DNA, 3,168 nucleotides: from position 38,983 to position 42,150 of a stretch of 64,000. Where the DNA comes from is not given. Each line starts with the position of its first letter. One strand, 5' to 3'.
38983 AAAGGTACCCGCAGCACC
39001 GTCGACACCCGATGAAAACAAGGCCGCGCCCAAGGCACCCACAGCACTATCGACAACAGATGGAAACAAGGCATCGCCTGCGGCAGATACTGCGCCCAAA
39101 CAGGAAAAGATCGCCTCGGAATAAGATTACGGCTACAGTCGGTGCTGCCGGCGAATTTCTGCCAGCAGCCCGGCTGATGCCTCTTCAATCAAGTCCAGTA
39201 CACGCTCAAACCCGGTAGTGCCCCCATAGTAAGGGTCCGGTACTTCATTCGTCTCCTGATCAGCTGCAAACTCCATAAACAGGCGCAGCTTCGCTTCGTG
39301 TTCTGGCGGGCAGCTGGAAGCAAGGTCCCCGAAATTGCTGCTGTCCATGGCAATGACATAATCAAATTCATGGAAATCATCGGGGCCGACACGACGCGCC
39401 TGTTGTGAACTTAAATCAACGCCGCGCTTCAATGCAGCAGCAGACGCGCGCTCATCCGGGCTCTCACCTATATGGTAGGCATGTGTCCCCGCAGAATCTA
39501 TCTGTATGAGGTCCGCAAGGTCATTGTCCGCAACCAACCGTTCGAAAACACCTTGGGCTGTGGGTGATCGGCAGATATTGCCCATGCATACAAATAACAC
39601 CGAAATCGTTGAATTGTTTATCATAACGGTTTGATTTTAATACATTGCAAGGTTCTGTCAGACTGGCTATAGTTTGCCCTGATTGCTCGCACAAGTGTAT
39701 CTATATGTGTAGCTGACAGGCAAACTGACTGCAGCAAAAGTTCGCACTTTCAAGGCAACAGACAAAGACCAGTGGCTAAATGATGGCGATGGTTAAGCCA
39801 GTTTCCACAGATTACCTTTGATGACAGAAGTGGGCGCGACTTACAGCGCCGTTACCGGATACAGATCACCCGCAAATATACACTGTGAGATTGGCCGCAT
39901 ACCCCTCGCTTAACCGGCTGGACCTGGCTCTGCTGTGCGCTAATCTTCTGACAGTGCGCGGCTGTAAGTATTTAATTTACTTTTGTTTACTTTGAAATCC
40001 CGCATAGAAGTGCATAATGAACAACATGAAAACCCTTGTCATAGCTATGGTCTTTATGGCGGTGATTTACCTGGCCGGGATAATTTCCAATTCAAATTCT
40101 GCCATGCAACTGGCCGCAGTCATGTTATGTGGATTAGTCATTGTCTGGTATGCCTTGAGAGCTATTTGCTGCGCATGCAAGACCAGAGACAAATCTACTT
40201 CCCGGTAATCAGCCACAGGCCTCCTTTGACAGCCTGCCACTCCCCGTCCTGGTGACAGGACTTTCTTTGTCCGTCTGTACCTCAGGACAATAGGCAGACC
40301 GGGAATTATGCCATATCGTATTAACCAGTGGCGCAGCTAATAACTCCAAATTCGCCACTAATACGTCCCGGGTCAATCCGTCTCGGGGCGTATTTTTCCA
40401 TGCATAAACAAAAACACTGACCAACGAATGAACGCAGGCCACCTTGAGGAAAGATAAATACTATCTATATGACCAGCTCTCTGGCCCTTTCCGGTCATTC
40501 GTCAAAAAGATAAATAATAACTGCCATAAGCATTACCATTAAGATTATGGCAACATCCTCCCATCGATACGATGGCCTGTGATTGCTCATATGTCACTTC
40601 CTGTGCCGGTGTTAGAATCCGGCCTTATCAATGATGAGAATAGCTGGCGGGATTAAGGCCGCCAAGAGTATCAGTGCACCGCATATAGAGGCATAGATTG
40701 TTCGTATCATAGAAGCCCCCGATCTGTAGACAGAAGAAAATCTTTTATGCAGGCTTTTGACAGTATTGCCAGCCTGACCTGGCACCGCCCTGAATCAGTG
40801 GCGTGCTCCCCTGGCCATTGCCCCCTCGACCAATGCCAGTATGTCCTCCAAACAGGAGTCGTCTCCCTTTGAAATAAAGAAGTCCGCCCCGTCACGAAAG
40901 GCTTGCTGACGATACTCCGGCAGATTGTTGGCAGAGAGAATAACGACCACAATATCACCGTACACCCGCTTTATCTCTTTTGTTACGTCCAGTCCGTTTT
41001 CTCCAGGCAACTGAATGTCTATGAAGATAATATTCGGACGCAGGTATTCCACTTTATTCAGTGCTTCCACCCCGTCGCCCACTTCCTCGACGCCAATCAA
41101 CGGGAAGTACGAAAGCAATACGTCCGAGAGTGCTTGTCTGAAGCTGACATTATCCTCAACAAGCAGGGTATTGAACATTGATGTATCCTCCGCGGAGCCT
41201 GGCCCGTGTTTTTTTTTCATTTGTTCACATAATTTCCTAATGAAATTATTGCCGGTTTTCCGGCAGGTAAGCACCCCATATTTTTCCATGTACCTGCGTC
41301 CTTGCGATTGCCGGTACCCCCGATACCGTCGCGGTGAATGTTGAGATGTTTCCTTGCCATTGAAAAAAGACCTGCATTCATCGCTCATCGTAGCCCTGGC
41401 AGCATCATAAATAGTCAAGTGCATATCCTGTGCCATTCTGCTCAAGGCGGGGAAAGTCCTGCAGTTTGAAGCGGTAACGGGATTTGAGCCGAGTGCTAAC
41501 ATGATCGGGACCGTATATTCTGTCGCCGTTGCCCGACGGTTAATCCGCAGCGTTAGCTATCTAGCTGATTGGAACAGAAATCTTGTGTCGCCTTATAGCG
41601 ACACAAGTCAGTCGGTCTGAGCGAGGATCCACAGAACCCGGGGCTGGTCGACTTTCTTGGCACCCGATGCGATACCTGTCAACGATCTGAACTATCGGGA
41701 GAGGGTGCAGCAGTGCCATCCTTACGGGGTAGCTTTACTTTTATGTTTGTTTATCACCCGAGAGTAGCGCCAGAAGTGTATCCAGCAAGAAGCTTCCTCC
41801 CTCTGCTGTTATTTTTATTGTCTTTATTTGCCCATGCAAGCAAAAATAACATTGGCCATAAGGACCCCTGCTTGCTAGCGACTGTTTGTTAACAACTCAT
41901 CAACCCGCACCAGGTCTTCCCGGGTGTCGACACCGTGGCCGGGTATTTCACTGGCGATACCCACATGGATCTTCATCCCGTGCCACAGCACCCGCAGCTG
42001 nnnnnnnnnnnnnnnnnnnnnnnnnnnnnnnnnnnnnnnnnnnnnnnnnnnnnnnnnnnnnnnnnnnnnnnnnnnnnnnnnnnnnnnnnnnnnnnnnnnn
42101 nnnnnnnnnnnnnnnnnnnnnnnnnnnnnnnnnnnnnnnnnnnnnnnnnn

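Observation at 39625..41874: Insertion between ptpA and kdsB carrying an orphan CheY-like receiver, two tandem unannotated 31- and 32-aa hydrophobic peptides and a perfect 10-bp inverted repeat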

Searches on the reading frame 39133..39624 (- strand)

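Call 7: search_protein_families(library=pfam, proteins=[window:39133-39624:-], max_evalue=1)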
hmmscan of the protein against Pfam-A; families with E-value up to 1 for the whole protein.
window:39133-39624:- (163 aa): 1 family
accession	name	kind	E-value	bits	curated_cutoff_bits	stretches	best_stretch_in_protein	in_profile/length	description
PF01451.26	LMWPc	-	4e-42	144.2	23.2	1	9-154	1-144/144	Low molecular weight phosphotyrosine protein phosphatase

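Call 8: search_protein_families(library=ncbifam, proteins=[window:39133-39624:-], max_evalue=1)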
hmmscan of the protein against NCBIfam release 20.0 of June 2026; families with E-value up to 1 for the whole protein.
window:39133-39624:- (163 aa): 5 families
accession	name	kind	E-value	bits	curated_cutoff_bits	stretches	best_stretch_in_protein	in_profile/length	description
NF008486.0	PRK11391.1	equivalog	5.8e-18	65.8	247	1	7-151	7-140/148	phosphotyrosine-protein phosphatase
NF007520.0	PRK10126.1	equivalog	6.7e-17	62.3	243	1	8-150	4-135/147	low molecular weight protein-tyrosine-phosphatase Wzb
TIGR02691.1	arsC_pI258_fam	equivalog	7.2e-07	29.5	174.3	1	9-125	1-104/129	arsenate reductase (thioredoxin)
NF010053.0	PRK13530.1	subfamily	3.4e-05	24.2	215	1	9-146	6-121/133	arsenate reductase (thioredoxin)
TIGR02689.1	ars_reduc_gluta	equivalog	0.00019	21.6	157.6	1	9-93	3-78/126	arsenate reductase, glutathione/glutaredoxin type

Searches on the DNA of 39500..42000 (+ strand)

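Call 4: search_rna_families(source=window, start=39500, end=42000, threshold=evalue, max_evalue=5, show_alignments=3)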
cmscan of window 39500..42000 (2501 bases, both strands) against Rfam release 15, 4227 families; matches with E-value up to 5: 4.
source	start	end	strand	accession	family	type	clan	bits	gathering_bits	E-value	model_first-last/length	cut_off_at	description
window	40227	40268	-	RF02628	Hrs1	Gene; sRNA;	-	20.3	56.4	0.78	1-74/74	no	Hfq-regulated sRNA 1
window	40171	40206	+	RF01196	snoZ30a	Gene; snRNA; snoRNA; CD-box;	-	17.2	80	1.5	54-89/92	no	Small nucleolar RNA Z30a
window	40451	40521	+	RF01905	HOTAIR_2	Gene; lncRNA;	-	15.6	60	1.4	1-69/69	no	HOTAIR conserved region 2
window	41729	41899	-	RF02111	IS009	Gene;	-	13.9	117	2.9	1-199/199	no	IS009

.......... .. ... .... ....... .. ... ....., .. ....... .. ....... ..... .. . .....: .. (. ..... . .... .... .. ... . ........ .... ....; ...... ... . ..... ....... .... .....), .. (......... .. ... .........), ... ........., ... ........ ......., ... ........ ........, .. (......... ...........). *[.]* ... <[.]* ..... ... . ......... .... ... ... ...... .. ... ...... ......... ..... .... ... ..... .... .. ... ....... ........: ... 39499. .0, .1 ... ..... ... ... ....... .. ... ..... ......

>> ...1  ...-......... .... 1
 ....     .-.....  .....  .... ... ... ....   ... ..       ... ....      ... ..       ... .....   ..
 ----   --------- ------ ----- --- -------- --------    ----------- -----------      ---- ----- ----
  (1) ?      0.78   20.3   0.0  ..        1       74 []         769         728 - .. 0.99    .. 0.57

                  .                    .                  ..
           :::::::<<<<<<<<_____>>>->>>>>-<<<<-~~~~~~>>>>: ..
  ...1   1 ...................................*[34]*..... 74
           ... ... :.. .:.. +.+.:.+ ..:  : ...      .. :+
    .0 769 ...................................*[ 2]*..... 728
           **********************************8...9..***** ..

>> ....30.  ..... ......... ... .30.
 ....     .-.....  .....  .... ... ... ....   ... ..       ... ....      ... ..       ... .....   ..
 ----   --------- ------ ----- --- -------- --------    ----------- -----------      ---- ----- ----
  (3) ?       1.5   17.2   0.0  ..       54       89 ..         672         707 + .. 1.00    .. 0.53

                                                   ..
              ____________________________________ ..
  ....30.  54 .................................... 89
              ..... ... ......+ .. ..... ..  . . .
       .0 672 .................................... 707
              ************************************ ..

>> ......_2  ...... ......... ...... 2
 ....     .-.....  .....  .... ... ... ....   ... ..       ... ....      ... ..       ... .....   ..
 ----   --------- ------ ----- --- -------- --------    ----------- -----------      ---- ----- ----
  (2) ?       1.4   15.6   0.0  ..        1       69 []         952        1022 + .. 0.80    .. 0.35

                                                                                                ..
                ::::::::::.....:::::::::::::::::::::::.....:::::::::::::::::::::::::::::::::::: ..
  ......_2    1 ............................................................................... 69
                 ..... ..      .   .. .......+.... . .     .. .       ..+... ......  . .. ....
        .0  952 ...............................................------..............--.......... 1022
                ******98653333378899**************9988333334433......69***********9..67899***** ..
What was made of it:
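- There is no Rfam match, even at E = 5 (call 4).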

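Call 42: search_dna_similar(query=window:39601-41827:+, collection=plasmids, mode=distant, max_rows=10)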
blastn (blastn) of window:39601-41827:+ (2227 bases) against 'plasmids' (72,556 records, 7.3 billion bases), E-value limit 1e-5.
No match.

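Call 43: search_dna_similar(query=window:39601-41827:+, collection=phages, mode=distant, max_rows=10)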
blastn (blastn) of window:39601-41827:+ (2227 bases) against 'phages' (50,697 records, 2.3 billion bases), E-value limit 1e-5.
No match.
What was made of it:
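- On Mobile element (IS, MITE or integrative islet): There is no plasmid or phage match (calls 42, 43).
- Tried and rejected: No DNA match (calls 42, 43).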

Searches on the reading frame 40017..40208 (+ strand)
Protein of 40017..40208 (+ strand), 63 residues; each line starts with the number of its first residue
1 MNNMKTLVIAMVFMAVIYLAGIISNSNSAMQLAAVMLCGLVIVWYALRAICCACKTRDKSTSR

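Call 7: search_protein_families(library=pfam, proteins=[window:40017-40208:+], max_evalue=1)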
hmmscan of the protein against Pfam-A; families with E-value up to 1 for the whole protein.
window:40017-40208:+ (63 aa): 2 families
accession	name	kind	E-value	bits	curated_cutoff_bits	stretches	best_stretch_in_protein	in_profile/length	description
PF14965.11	BRI3BP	-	0.0036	17.3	27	1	6-60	103-157/179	Negative regulator of p53/TP53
PF19744.4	DUF6232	-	0.05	14.5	27.4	1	10-49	40-75/117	Family of unknown function (DUF6232)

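Call 8: search_protein_families(library=ncbifam, proteins=[window:40017-40208:+], max_evalue=1)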
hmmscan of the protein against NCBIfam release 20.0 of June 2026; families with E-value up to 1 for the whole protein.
window:40017-40208:+ (63 aa): 1 family
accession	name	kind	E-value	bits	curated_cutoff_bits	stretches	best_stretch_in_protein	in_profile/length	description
NF038378.1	DNZ54_00345_fm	subfamily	0.018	15.2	40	1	1-57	1-58/124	DNZ54_00345 family protein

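Call 40: list_cluster_members(proteins=[window:40017-40208:+, window:40495-40590:-, window:40612-40710:-, window:41217-41381:-, window:40612-40785:-])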
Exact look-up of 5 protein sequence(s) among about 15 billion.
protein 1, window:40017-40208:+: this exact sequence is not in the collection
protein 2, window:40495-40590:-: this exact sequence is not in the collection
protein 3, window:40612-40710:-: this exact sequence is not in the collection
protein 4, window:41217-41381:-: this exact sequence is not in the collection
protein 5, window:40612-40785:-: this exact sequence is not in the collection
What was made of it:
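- Checked: None of the small ORFs is present as a called protein among about 15 billion sequences (call 40).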

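Call 49: search_protein_representatives(protein=window:40017-40208:+)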
Query: 63 residues. Proteins with E-value up to 0.001 (for the whole library): 10; up to 1e-10: 6; up to 1e-30: 0. The best 10 are listed.
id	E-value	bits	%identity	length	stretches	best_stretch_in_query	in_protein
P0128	6.9e-21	88.6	73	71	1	1-60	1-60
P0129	1.1e-14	69.3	61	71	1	1-61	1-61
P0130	6.2e-14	66.9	52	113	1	2-61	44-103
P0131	1.2e-13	66.0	52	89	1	4-59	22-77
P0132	6.3e-12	60.7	52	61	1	1-62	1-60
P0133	3.5e-11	58.3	26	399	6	14-49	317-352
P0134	9.7e-09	50.7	66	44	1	1-44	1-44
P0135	1.1e-08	50.6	48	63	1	1-63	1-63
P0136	1.7e-07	46.8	47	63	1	1-62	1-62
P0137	2.4e-06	43.2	46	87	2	20-60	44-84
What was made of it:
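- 39961..40213 (+): orf63 gene unit: conserved upstream region 39961-40016 plus the 63-aa two-TM Cys-rich protein (40017-40208). 10 homologues among 1.84 billion representatives, the best at E 6.9e-21 and 73% identity (call 49).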

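Call 52: find_encoding_contigs(protein=P0128, flank=4000, max_places=3)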
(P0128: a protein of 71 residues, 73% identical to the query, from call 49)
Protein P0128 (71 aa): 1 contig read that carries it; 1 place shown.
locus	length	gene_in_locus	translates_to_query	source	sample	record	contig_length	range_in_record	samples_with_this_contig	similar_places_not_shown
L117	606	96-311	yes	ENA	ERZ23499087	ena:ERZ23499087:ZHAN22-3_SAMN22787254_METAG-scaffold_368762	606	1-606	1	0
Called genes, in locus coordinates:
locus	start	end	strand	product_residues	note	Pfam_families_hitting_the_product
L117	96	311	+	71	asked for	-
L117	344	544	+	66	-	-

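Call 54: find_encoding_contigs(protein=P0129, flank=5000, max_places=4)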
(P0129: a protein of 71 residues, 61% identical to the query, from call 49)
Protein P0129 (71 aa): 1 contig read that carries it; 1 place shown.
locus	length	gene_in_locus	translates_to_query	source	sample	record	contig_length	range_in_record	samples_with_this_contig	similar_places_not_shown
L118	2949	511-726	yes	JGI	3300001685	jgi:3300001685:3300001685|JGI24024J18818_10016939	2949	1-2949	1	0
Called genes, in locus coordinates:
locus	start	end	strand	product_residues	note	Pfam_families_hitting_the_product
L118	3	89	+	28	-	?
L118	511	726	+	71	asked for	-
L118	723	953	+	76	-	-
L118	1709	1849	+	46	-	-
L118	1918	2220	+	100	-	-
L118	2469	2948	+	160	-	?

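Call 55: find_encoding_contigs(protein=P0132, flank=5000, max_places=4)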
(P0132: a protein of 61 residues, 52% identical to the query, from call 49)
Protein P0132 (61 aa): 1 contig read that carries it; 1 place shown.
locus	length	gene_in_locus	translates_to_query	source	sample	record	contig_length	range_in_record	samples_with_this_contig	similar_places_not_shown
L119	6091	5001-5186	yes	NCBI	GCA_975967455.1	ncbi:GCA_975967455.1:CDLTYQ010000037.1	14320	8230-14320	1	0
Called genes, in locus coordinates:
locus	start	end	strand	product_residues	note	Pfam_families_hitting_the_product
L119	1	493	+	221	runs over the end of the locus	PF13620:CarboxypepD_reg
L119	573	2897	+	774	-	PF22113:Mtrc-MtrF_II-IV_dom (faint), PF09699:Paired_CXXCH_1 (faint), PF14522:Cytochrome_C7 (faint), PF14537:Cytochrom_c3_2 (faint), PF13646:HEAT_2 (weak), PF24575:TPR_Slam (weak), PF14559:TPR_19, PF13432:TPR_16 (weak), +10 more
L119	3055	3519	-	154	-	-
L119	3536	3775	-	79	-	-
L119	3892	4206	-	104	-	PF11743:DUF3301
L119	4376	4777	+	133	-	-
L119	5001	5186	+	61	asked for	-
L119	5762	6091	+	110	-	?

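Call 69: search_protein_families(library=padloc, proteins=[window:40017-40208:+], max_evalue=1)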
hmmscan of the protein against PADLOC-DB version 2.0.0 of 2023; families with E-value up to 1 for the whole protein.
window:40017-40208:+ (63 aa): 2 families
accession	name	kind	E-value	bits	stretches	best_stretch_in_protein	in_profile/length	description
PDLC00698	Effector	-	0.05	11.5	1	4-50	31-74/198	2TM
PDLC02363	PycTM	-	0.1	10.4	1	7-52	31-75/154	-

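Call 70: search_protein_families(library=phrogs, proteins=[window:40017-40208:+], max_evalue=1)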
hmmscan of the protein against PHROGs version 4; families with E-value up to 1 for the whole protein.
window:40017-40208:+ (63 aa): 2 families
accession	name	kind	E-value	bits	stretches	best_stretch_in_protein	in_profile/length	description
phrog_19287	-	moron, auxiliary metabolic gene and host takeover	0.023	16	1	7-23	10-26/60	membrane protein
phrog_17261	-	unknown function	0.19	12.5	1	3-46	5-46/73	-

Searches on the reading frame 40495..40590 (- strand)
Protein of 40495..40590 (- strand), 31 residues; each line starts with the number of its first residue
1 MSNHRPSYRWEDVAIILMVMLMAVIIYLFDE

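Call 7: search_protein_families(library=pfam, proteins=[window:40495-40590:-], max_evalue=1)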
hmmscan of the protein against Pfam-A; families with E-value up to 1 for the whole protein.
window:40495-40590:- (31 aa): 1 family
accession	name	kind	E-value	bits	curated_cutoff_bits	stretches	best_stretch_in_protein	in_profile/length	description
PF01708.21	Gemini_mov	-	0.094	12.9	25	1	6-28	30-53/92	Geminivirus putative movement protein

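Call 8: search_protein_families(library=ncbifam, proteins=[window:40495-40590:-], max_evalue=1)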
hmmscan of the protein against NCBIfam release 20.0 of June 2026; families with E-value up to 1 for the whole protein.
window:40495-40590:- (31 aa): 0 families

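Call 69: search_protein_families(library=padloc, proteins=[window:40495-40590:-], max_evalue=1)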
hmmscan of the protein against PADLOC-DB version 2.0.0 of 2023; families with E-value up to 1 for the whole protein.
window:40495-40590:- (31 aa): 0 families

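Call 70: search_protein_families(library=phrogs, proteins=[window:40495-40590:-], max_evalue=1)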
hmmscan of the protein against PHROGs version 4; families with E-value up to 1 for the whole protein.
window:40495-40590:- (31 aa): 0 families

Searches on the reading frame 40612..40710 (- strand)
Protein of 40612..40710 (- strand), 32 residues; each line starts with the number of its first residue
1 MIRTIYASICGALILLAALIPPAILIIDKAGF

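Call 7: search_protein_families(library=pfam, proteins=[window:40612-40710:-], max_evalue=1)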
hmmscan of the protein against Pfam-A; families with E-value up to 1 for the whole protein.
window:40612-40710:- (32 aa): 0 families

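Call 8: search_protein_families(library=ncbifam, proteins=[window:40612-40710:-], max_evalue=1)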
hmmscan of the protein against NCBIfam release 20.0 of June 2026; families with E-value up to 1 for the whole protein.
window:40612-40710:- (32 aa): 0 families

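Call 69: search_protein_families(library=padloc, proteins=[window:40612-40710:-], max_evalue=1)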
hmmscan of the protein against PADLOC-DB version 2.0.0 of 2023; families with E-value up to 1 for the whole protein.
window:40612-40710:- (32 aa): 0 families

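Call 70: search_protein_families(library=phrogs, proteins=[window:40612-40710:-], max_evalue=1)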
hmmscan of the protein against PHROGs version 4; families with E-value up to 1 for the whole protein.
window:40612-40710:- (32 aa): 1 family
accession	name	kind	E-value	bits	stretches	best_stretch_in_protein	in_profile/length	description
phrog_4316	-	unknown function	0.097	13.9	1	2-29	15-41/89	-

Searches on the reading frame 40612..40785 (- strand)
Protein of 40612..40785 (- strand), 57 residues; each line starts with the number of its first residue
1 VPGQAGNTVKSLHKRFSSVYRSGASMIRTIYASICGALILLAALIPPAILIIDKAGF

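Call 7: search_protein_families(library=pfam, proteins=[window:40612-40785:-], max_evalue=1)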
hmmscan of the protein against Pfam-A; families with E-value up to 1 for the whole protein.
window:40612-40785:- (57 aa): 0 families

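Call 26: find_homologous_proteins(query=window:40612-40785:-, max_evalue=10)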
Query window:40612-40785:- (57 aa): 5 proteins with E <= 10 among 5 candidates.
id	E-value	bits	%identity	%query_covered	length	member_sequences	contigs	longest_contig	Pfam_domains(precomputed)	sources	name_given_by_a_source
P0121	5.7e-10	56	88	60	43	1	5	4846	-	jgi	jgi:hypothetical protein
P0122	3.5e-9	54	85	60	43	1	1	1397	-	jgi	jgi:hypothetical protein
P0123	2.3e-7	48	87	54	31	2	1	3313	-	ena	-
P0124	2.8e-7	48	87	54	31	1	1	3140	-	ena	-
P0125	6.9e-7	46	81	56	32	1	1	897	-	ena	-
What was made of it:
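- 40612..40710 (-): pep32, a conserved 32-aa single-pass membrane peptide (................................). Only 5 called clusters exist (call 26).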
